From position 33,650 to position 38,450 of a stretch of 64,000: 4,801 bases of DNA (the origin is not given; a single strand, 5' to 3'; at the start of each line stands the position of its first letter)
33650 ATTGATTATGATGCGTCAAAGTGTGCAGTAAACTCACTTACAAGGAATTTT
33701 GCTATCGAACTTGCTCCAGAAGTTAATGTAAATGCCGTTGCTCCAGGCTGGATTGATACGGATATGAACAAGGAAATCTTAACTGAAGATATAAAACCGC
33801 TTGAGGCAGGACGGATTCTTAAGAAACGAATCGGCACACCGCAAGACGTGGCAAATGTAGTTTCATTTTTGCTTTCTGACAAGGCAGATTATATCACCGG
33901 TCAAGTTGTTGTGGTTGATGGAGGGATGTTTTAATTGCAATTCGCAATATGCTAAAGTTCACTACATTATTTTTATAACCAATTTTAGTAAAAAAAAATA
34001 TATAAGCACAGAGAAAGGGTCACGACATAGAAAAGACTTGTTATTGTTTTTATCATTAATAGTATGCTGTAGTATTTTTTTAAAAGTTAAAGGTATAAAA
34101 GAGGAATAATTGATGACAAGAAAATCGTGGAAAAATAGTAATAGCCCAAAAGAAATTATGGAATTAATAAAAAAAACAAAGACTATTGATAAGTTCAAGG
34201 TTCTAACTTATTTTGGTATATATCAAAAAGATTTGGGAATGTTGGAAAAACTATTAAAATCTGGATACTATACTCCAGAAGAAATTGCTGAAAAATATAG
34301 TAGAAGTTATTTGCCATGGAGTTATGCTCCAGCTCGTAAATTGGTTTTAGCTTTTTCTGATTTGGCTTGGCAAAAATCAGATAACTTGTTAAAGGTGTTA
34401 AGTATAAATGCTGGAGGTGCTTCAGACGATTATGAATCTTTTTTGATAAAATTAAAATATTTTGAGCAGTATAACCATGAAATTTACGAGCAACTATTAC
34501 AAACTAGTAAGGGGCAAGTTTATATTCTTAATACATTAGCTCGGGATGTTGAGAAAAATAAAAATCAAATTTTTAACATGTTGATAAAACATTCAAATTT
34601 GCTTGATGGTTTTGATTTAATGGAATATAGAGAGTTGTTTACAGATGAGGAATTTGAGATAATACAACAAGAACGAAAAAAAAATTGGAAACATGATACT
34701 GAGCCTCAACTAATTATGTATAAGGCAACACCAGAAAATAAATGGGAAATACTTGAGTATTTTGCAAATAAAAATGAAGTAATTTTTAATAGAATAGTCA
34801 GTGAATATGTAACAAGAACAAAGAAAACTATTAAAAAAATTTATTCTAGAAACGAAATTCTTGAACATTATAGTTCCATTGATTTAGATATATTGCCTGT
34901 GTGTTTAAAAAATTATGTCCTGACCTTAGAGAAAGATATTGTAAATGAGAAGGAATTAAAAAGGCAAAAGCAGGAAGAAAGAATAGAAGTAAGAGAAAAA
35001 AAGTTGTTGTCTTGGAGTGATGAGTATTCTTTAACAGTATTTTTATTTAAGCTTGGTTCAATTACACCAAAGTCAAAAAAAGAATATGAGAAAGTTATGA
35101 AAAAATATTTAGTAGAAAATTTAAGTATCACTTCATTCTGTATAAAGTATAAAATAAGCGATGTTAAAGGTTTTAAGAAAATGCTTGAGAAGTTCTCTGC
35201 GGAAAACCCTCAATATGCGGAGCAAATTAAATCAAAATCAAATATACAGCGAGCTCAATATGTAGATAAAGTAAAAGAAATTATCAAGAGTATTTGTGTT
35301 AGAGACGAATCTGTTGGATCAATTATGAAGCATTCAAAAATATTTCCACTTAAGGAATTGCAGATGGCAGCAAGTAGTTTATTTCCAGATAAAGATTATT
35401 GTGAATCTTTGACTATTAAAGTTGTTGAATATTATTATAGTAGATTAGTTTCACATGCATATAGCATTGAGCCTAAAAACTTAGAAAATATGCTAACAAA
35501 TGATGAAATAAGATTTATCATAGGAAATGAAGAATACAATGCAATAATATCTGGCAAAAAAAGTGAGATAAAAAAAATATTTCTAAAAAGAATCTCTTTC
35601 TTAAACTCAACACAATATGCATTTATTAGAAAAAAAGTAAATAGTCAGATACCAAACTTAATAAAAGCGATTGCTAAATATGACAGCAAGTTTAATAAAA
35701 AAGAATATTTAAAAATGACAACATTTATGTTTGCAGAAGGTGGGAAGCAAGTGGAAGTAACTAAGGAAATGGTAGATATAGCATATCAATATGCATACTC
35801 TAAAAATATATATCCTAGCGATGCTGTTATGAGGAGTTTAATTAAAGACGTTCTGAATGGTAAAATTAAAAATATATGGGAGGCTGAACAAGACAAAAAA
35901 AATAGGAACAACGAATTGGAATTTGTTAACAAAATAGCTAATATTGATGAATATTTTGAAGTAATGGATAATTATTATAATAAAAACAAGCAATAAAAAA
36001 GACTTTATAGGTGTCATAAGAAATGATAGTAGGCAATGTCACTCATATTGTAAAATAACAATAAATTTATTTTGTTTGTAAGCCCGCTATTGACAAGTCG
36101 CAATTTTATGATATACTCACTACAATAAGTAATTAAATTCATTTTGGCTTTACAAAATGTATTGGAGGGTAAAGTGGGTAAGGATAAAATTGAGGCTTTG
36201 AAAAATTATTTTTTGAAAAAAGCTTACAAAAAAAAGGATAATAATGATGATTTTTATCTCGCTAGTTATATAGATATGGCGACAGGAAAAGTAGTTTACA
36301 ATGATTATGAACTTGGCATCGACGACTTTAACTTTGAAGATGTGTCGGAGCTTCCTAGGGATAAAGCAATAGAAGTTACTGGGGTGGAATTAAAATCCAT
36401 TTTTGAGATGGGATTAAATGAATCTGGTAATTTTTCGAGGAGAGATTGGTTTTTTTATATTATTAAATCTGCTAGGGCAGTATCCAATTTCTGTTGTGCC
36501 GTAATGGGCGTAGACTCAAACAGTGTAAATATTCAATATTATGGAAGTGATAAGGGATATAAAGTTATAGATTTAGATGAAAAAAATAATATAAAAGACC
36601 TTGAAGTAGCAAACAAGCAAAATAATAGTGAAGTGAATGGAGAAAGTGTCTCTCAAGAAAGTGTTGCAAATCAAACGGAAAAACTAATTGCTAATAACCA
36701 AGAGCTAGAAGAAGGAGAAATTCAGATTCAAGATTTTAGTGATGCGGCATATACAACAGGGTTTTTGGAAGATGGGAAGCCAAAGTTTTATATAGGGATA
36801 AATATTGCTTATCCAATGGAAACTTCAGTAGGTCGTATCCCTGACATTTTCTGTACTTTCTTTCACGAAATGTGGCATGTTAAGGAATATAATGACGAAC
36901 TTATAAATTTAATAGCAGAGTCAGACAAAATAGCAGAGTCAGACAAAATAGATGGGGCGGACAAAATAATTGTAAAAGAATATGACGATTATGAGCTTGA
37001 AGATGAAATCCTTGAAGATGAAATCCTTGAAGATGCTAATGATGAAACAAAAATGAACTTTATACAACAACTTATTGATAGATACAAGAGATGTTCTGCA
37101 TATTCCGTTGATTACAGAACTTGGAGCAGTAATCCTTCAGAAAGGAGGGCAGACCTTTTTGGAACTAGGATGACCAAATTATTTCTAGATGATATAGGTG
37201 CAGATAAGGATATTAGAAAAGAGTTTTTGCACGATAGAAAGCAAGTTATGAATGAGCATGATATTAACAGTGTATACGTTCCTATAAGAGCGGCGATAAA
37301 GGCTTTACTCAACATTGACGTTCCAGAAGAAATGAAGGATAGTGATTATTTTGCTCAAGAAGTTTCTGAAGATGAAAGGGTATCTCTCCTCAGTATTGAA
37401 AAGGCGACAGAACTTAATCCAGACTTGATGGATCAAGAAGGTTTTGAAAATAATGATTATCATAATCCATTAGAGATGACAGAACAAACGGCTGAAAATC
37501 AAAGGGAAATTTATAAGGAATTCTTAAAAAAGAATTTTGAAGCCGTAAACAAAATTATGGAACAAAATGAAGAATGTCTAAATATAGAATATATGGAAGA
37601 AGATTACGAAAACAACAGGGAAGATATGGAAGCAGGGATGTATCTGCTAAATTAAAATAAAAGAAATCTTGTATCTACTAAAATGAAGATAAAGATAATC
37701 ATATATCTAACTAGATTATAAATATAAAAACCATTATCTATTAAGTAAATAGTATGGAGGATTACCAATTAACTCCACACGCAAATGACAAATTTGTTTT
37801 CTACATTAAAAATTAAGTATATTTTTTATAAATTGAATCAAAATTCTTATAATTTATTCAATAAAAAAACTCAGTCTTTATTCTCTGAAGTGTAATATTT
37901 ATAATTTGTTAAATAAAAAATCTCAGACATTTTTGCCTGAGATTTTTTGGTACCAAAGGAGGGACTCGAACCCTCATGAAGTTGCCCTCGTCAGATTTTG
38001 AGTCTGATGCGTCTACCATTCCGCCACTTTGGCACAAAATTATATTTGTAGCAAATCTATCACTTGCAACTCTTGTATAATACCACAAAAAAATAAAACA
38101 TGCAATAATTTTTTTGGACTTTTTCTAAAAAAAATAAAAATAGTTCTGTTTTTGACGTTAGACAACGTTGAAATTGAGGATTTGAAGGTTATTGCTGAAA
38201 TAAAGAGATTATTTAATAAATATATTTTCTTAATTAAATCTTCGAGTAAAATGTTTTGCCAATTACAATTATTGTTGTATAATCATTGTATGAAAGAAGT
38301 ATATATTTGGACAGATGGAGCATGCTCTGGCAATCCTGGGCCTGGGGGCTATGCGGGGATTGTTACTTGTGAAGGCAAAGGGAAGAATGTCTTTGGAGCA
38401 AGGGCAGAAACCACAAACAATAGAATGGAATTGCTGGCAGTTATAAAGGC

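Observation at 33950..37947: AT-rich two-gene ORFan island abutting the 3' end of tRNA-Leu(CAA)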

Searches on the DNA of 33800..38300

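Call 72: search_rna_families(source=window, start=33800, end=38300, threshold=evalue, max_evalue=1)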
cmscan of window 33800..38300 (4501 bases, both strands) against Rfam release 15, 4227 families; matches with E-value up to 1: 4.
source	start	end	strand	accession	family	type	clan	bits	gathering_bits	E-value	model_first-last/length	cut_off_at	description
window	37951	38033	-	RF00005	tRNA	Gene; tRNA;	CL00001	60.9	29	7e-12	1-71/71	no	tRNA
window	37901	37950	-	RF02433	SpF36_sRNA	Gene; sRNA;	-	31.4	48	0.086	1-51/51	no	Streptococcus sRNA SpF36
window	37181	37241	+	RF01202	sn2991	Gene; snRNA; snoRNA; CD-box;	-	22.8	60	0.86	1-98/98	no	Small nucleolar RNA sn2991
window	37950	38033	+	RF04354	Plastid-ycf2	Cis-reg;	-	21.9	65.7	0.41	1-75/75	no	Plastid-ycf2 5UTR RNA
